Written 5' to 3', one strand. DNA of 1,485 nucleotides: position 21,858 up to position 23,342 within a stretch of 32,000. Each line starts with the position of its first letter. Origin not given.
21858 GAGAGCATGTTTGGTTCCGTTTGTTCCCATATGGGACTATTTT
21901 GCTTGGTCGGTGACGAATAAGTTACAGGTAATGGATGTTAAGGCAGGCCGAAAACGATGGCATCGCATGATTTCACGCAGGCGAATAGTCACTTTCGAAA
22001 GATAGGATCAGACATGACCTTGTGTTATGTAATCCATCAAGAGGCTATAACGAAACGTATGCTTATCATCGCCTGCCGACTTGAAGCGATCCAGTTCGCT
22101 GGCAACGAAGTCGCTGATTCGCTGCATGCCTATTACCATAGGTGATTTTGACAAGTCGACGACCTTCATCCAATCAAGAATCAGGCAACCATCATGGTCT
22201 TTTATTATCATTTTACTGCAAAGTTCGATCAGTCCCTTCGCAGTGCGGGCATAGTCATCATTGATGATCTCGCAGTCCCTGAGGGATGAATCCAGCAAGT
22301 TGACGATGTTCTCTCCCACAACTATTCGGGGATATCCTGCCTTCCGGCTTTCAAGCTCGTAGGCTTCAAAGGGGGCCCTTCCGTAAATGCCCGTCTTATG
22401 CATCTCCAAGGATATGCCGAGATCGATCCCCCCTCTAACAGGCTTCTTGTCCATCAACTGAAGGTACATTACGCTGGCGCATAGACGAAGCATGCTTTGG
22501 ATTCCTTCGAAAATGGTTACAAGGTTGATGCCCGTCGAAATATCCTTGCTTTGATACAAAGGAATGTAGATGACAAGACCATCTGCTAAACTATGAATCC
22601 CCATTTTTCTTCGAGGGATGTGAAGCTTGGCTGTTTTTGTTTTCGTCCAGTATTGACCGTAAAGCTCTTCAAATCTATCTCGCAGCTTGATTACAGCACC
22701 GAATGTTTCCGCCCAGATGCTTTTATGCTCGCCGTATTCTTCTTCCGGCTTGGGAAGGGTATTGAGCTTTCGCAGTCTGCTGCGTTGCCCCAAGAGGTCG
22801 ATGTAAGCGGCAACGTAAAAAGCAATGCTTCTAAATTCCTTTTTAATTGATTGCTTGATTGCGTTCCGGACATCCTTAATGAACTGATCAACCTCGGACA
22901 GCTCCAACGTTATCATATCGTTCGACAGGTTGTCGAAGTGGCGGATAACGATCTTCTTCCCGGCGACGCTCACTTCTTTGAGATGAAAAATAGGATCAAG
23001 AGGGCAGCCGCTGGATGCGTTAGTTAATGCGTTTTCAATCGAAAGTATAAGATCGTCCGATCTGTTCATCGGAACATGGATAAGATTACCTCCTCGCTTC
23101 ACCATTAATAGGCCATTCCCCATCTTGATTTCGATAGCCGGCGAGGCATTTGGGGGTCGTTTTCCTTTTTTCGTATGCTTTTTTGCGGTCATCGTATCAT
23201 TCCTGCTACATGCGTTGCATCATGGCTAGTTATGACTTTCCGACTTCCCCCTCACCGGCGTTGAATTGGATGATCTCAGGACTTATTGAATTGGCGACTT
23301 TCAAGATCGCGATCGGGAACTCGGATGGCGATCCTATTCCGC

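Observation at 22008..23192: Divergent cyclase-homology (palm-fold) protein lacking the canonical transition-state Asn/Arg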

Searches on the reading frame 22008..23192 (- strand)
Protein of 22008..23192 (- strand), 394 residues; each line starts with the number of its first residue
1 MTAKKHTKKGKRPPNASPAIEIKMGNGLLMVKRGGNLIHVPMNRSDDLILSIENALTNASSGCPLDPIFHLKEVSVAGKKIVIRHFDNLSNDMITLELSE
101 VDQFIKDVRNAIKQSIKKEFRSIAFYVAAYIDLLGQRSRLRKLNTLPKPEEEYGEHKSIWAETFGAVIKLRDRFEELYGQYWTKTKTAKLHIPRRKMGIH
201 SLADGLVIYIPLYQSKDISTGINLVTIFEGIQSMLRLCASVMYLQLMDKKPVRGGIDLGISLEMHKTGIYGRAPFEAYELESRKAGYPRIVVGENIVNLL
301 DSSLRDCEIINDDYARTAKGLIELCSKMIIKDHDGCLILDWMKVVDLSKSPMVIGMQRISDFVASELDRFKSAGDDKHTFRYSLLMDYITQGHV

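Call 4: search_protein_families(library=pfam, proteins=[window:22008-23192:-], max_evalue=1)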
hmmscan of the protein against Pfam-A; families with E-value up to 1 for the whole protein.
window:22008-23192:- (394 aa): 0 families

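Call 5: search_protein_families(library=padloc, proteins=[window:22008-23192:-], max_evalue=1)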
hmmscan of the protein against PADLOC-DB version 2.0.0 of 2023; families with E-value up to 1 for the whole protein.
window:22008-23192:- (394 aa): 0 families

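Call 6: find_homologous_proteins(query=window:22008-23192:-, max_evalue=0.001)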
Query window:22008-23192:- (394 aa): 10 proteins with E <= 0.001 among 2570 candidates.
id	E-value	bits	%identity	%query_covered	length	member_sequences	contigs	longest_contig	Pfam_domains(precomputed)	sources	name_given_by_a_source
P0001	1.0e-261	886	100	100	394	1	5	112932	-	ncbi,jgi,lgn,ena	-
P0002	7.6e-24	103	30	68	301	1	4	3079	-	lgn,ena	-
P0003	2.2e-15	75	28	68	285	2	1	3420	-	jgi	jgi:hypothetical protein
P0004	6.9e-13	67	30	49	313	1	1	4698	-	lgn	-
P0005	1.7e-12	65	30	67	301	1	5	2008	-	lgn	-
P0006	5.5e-12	64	29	66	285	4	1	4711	-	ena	-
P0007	1.2e-11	63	29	69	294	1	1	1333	-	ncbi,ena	-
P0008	6.9e-11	60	26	68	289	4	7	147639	-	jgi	jgi:hypothetical protein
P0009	1.9e-10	59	27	68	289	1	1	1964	-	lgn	-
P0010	3.0e-9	55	28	66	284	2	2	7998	-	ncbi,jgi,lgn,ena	-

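Call 7: search_solved_structures(query=window:22008-23192:-, max_evalue=10, show_alignments=2)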
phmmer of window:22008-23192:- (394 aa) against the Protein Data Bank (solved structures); distinct sequences matched with E-value up to 10: 3.
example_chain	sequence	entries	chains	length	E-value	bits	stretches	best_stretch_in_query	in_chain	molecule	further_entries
9tvk_A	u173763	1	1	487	0.0013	21.4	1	144-191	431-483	Atypical kinase COQ8B, mitochondrial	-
7fqh_A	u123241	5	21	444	1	11.8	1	49-156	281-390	Legumain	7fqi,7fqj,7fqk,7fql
4fgu_A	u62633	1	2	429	1.2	11.7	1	49-156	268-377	Legumain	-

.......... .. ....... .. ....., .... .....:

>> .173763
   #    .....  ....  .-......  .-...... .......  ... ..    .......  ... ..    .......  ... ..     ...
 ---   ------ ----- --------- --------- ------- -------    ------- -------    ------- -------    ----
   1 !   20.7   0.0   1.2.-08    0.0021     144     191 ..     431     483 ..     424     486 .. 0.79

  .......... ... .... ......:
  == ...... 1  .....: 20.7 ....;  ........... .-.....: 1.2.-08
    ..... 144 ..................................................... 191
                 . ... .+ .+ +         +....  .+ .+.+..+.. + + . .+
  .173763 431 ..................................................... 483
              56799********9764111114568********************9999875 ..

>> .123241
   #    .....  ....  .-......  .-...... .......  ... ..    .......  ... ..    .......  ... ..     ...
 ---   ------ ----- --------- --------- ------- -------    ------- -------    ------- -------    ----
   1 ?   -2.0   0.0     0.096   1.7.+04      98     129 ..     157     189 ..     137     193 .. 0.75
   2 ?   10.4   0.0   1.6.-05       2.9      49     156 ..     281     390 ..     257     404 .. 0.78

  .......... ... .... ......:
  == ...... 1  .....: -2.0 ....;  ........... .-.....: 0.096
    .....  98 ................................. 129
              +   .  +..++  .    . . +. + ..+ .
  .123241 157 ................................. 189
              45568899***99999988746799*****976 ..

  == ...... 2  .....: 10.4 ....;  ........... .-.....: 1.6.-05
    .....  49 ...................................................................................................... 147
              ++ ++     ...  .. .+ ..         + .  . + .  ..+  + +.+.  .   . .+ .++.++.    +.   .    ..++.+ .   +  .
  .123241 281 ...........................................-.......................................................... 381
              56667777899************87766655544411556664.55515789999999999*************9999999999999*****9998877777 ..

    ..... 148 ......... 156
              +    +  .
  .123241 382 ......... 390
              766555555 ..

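Call 8: search_protein_families(library=ncbifam, proteins=[window:22008-23192:-], max_evalue=1)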
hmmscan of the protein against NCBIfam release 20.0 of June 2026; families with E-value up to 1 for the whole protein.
window:22008-23192:- (394 aa): 0 families

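Call 11: find_homologous_proteins(query=A1, max_evalue=0.01)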
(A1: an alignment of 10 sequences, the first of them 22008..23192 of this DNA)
Query A1 (10 sequences) (394 aa, profile of the alignment): 228 proteins with E <= 0.01 among 6158 candidates; the best 120 are listed.
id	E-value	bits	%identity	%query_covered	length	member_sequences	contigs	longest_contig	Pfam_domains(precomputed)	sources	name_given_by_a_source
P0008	2.6e-111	390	26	68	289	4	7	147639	-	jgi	jgi:hypothetical protein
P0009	4.7e-110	386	27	68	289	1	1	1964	-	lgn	-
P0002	6.5e-105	369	30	68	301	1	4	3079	-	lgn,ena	-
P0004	6.7e-104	365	30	49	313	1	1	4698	-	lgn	-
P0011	1.9e-99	351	27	68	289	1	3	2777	-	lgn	-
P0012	2.7e-99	350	27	68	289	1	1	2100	-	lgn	-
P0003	8.8e-95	335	28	68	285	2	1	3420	-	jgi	jgi:hypothetical protein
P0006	1.8e-93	331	29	66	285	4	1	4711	-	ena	-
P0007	1.4e-91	325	29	69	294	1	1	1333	-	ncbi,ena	-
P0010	9.3e-91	322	28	66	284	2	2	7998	-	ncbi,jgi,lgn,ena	-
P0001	2.3e-88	314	100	100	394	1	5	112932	-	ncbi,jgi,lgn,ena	-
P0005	2.3e-88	314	30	67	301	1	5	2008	-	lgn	-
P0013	2.8e-82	294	26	68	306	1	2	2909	-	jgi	jgi:hypothetical protein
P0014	4.1e-82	294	31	67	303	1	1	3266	-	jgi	jgi:hypothetical protein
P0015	7.4e-82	293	29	67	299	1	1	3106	-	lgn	-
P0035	1.0e-79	286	32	67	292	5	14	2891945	-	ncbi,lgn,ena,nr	ncbi:MAG: hypothetical protein IPI97_11560 [Nitrosomonas sp.]|nr:hypothetical protein [Nitrosomonas 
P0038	1.1e-79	286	31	67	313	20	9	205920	-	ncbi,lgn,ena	-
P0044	3.7e-79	284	26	67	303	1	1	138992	-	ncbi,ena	-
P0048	4.6e-79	284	29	67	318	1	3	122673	-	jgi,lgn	jgi:hypothetical protein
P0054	8.3e-79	283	31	67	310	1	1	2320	-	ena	-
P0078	4.8e-78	280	28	67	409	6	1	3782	-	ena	-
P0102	2.2e-77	278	29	70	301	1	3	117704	-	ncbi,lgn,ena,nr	ncbi:MAG: hypothetical protein FD165_2356 [Gammaproteobacteria bacterium]|nr:MAG: hypothetical prote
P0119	1.1e-76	276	27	69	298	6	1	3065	-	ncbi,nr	ncbi:MAG: hypothetical protein EHM80_12180 [Nitrospiraceae bacterium]|nr:MAG: hypothetical protein E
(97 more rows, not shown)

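Call 15: find_encoding_contigs(protein=P0001, flank=10000, max_places=5)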
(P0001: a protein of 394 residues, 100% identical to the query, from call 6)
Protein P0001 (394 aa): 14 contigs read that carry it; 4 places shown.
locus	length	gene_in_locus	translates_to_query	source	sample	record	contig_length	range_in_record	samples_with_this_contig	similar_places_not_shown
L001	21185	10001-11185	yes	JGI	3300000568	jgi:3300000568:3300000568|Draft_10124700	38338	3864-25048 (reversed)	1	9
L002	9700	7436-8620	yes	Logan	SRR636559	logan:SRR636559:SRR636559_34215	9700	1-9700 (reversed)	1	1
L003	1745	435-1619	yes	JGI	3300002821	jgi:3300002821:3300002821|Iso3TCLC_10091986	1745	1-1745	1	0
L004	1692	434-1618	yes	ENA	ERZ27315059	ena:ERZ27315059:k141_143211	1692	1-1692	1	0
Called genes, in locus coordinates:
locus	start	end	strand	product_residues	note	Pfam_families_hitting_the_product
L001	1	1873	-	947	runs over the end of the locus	PF00270:DEAD (weak), PF04851:ResIII, PF18766:SWI2_SNF2, PF08463:EcoEI_R_C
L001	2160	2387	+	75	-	PF13744:HTH_37 (weak), PF01381:HTH_3 (weak)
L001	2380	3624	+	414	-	PF13657:Couple_hipA, PF07804:HipA_C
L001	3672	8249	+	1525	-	-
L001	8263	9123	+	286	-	PF18860:AbiJ_NTD3, PF13676:TIR_2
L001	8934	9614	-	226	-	-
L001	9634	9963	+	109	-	-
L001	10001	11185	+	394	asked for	-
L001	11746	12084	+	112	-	PF00072:Response_reg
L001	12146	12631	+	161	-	PF03975:CheD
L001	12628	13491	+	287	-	PF08668:HDOD, PF01966:HD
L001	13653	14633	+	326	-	PF03547:Mem_trans (faint)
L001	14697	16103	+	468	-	PF01425:Amidase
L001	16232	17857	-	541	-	PF08309:LVIVD (faint)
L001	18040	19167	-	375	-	PF13472:Lipase_GDSL_2 (weak)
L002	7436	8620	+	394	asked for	-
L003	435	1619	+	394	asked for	-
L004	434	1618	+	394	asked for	-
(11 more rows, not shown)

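Call 16: find_encoding_contigs(protein=P0008, flank=6000, max_places=3)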
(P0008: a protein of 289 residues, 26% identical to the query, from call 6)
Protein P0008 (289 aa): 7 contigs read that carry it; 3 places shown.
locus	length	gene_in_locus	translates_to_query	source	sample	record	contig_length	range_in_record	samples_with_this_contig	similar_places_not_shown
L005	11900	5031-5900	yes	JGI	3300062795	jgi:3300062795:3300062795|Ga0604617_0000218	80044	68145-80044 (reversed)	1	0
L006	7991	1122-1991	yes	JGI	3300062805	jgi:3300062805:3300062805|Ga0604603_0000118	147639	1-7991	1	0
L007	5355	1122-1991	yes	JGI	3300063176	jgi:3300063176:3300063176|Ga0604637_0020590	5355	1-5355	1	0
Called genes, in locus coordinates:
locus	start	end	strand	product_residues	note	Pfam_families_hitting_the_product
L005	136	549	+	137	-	-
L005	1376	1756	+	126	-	-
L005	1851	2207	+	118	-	PF11042:DUF2750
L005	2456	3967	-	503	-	PF05598:DUF772, PF01609:DDE_Tnp_1, PF13751:DDE_Tnp_1_6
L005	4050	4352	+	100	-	-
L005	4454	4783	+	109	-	-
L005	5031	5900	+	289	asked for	-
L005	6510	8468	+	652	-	PF22544:HYDIN_VesB_CFA65-like_Ig (faint), PF15780:ASH (weak)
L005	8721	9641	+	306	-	PF02625:XdhC_CoxI, PF13478:XdhC_C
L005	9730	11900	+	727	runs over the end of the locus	PF01734:Patatin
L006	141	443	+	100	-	-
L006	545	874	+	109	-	-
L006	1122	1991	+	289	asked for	-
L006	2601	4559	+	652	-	PF22544:HYDIN_VesB_CFA65-like_Ig (faint), PF15780:ASH (weak)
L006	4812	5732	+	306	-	PF02625:XdhC_CoxI, PF13478:XdhC_C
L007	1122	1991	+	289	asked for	-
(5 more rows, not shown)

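Call 17: find_encoding_contigs(protein=P0035, flank=6000, max_places=3)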
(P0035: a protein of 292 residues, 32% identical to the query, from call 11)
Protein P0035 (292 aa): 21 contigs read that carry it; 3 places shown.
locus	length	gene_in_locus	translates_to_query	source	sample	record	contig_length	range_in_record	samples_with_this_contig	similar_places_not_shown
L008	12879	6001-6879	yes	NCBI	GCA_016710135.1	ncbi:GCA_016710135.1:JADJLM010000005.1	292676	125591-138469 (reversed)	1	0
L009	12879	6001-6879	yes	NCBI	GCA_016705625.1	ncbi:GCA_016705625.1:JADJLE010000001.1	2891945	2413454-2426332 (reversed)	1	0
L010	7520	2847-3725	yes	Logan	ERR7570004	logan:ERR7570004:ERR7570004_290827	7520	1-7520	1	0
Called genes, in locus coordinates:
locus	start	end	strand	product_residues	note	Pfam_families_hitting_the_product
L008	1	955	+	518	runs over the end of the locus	PF00324:AA_permease, PF13520:AA_permease_2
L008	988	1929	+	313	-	PF00850:Hist_deacetyl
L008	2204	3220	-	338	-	PF00589:Phage_integrase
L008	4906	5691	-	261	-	-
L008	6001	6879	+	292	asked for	-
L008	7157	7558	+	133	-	-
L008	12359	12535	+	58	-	-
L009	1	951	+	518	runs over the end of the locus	PF00324:AA_permease, PF13520:AA_permease_2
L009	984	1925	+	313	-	PF00850:Hist_deacetyl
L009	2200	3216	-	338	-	PF00589:Phage_integrase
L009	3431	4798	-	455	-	-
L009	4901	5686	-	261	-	-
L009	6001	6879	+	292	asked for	-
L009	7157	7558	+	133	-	-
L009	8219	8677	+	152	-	PF24716:WapI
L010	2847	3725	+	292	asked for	-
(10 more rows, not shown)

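Call 18: find_encoding_contigs(protein=P0038, flank=6000, max_places=3)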
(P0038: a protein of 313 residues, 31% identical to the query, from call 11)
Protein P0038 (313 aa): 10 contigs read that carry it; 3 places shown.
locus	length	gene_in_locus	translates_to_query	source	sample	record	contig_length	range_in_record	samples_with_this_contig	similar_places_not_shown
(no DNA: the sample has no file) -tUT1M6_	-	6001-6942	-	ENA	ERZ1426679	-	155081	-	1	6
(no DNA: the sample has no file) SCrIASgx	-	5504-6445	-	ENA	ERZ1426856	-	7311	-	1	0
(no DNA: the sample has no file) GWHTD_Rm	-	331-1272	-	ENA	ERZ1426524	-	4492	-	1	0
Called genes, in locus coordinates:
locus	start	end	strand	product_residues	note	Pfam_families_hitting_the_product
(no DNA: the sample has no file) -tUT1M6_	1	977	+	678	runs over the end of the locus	PF00580:UvrD-helicase, PF13245:AAA_19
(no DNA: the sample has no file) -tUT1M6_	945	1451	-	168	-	-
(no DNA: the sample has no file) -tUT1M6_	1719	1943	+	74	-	-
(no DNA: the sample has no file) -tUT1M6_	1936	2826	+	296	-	-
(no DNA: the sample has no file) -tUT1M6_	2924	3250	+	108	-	-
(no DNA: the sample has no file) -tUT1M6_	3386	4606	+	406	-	PF00438:S-AdoMet_synt_N, PF02772:S-AdoMet_synt_M, PF02773:S-AdoMet_synt_C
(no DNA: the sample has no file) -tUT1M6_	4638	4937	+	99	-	-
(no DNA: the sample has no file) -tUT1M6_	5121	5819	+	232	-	-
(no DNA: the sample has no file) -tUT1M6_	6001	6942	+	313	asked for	-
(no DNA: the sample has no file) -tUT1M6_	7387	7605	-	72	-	PF22495:HTH_92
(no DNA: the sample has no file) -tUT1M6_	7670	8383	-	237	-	PF14348:DtrJ-like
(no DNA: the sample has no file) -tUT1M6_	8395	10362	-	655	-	PF10412:TrwB_AAD_bind (weak), PF12696:TraG-D_C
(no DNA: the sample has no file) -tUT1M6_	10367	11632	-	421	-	PF07514:TraI_2, PF07515:TraI_2_C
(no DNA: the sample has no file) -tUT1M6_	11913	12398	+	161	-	PF01464:SLT, PF18896:SLT_3 (weak)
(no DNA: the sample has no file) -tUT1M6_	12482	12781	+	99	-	PF04956:TrbC (weak)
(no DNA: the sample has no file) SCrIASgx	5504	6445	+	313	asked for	-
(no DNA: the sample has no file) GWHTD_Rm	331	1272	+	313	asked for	-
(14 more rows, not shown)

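Call 20: search_protein_representatives(alignment_id=A1)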
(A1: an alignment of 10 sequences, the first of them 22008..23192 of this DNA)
Query: 10 sequences, 292 profile positions. Proteins with E-value up to 0.001 (for the whole library): 7852; up to 1e-10: 2782; up to 1e-30: 1199. The best 150 are listed.
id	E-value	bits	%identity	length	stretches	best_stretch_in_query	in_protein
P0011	5.9e-100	350.7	-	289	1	1-288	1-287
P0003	2.8e-95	335.4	-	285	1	2-287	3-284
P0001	7.2e-89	314.4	-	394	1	9-288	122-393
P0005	7.3e-89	314.3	-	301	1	2-289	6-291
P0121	8.5e-86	304.3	-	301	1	5-288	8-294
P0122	9.1e-85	300.9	-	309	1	4-287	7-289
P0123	9.1e-85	300.9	-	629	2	7-288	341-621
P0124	2.6e-84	299.4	-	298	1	7-287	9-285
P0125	3.4e-81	289.2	-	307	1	6-287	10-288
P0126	4.6e-80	285.4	-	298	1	4-287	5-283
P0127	6.5e-80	285.0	-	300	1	10-287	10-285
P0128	1.0e-79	284.3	-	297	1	10-286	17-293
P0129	1.6e-79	283.7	-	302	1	2-286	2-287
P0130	3.9e-79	282.4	-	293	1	3-288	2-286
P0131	7.2e-79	281.5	-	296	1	4-288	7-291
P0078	1.5e-78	280.4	-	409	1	7-288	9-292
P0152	6.7e-75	268.5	-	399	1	4-287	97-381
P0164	1.6e-72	260.7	-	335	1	6-286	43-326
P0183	3.8e-71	256.2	-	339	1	4-288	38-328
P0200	2.3e-69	250.4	-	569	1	4-288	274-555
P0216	5.7e-68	245.8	-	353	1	6-284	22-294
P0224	1.8e-67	244.1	-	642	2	6-268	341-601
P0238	2.4e-66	240.4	-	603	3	9-288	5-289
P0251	1.1e-65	238.2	-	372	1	7-287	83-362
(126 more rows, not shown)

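Call 21: search_protein_families(library=pfam, alignment_id=A2, max_evalue=1)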
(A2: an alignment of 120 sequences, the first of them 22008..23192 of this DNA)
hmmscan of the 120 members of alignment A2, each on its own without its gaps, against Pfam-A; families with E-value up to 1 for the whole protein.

A. member 1, window:22008-23192:- (394 aa): 0 families

B. families by the number of members that match (of 120 scanned): 47 families (the first 25 are shown)
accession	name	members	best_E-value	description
PF10759.14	BPA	3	0.019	Bacterial proteasome activator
PF07813.17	LTXXQ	2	0.037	LTXXQ motif family protein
PF09492.16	Pec_lyase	2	0.064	Pectic acid lyase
PF08889.16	WbqC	1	0.0039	WbqC-like protein family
PF13934.12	ELYS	1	0.011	Nuclear pore complex assembly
PF03722.19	Hemocyanin_N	1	0.024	Hemocyanin, all-alpha domain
PF07614.16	DUF1577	1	0.027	Protein of unknown function (DUF1577)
PF00159.23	Hormone_3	1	0.033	Pancreatic hormone peptide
PF00882.24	Zn_dep_PLPC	1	0.041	Zinc dependent phospholipase C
PF16257.11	UxaE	1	0.045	tagaturonate epimerase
PF03412.21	Peptidase_C39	1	0.057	Peptidase C39 family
PF22247.2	Diox-like_N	1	0.07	Catechol 2,3-dioxygenase-like N-terminal domain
PF24347.1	FIGL1_N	1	0.08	FIGL1 N-terminal domain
PF20978.2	Gta3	1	0.087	Glutamyl-tRNA amidotransferase complex subunit Gta3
PF21934.1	Yop-YscD_ppl_3rd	1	0.093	YscD/CdsD-like Bon-like domain 3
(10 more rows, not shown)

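Call 22: search_protein_families(library=pfam, proteins=[P0123, P0224, P0200, P0238, P0152, P0251, P0078, P0216, P0183, P0164], max_evalue=0.1)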
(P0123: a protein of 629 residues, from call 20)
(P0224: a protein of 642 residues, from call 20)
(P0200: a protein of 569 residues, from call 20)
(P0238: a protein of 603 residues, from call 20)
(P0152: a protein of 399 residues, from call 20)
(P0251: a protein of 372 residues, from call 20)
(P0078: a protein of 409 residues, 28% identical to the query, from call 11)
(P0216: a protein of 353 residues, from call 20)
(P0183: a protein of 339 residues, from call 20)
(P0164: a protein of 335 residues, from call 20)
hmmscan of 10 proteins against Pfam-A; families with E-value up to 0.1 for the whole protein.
P0123 (629 aa): 1 family
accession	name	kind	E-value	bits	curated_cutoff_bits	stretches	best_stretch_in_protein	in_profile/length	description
PF14931.11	IFT20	-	0.032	14.8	27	1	355-410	64-117/119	Intraflagellar transport complex B, subunit 20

P0224 (642 aa): 0 families

P0200 (569 aa): 0 families

P0238 (603 aa): 0 families

P0152 (399 aa): 0 families

P0251 (372 aa): 0 families

P0078 (409 aa): 0 families

P0216 (353 aa): 0 families

P0183 (339 aa): 0 families

P0164 (335 aa): 0 families

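Call 23: predict_structure(alignment_id=A2)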
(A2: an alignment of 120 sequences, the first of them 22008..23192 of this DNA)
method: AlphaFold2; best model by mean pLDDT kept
length: 394 residues; sequences in the alignment: 120
mean_pLDDT: 80.9   pTM: 0.73
mean pLDDT of the five models: 80.9, 80.4, 79.9, 78.7, 77.3
residues with pLDDT >= 90: 168; 70-90: 120; 50-70: 87; < 50: 19
segments of 3 or more residues with pLDDT < 50: 1-9, 65-69
pLDDT, mean of each block of 10 residues (from residue 1): 40 57 65 68 64 65 48 69 61 75 78 68 91 88 81 84 89 89 66 75 92 70 87 95 95 97 85 97 97 98 92 91 96 97 76 88 98 97 96 62
secondary structure, 60 per line:
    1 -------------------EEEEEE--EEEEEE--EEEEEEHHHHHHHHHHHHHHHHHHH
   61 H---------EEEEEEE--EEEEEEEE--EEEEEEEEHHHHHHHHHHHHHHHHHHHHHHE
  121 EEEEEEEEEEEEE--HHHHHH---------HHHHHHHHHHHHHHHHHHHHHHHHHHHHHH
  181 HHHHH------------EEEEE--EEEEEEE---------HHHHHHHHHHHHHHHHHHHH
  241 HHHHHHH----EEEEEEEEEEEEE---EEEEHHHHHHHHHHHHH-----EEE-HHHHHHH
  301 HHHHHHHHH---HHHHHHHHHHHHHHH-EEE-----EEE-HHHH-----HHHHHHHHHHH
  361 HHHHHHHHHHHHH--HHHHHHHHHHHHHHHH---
elements in order: E20-25 E28-33 E36-41 H42-61 E71-77 E80-87 E90-97 H98-119 E120-133 H136-141 H151-185 E198-202 E205-211 H221-247 E252-264 E268-271 H272-284 E290-292 H294-309 H313-327 E329-331 E337-339 H341-344 H350-373 H376-391
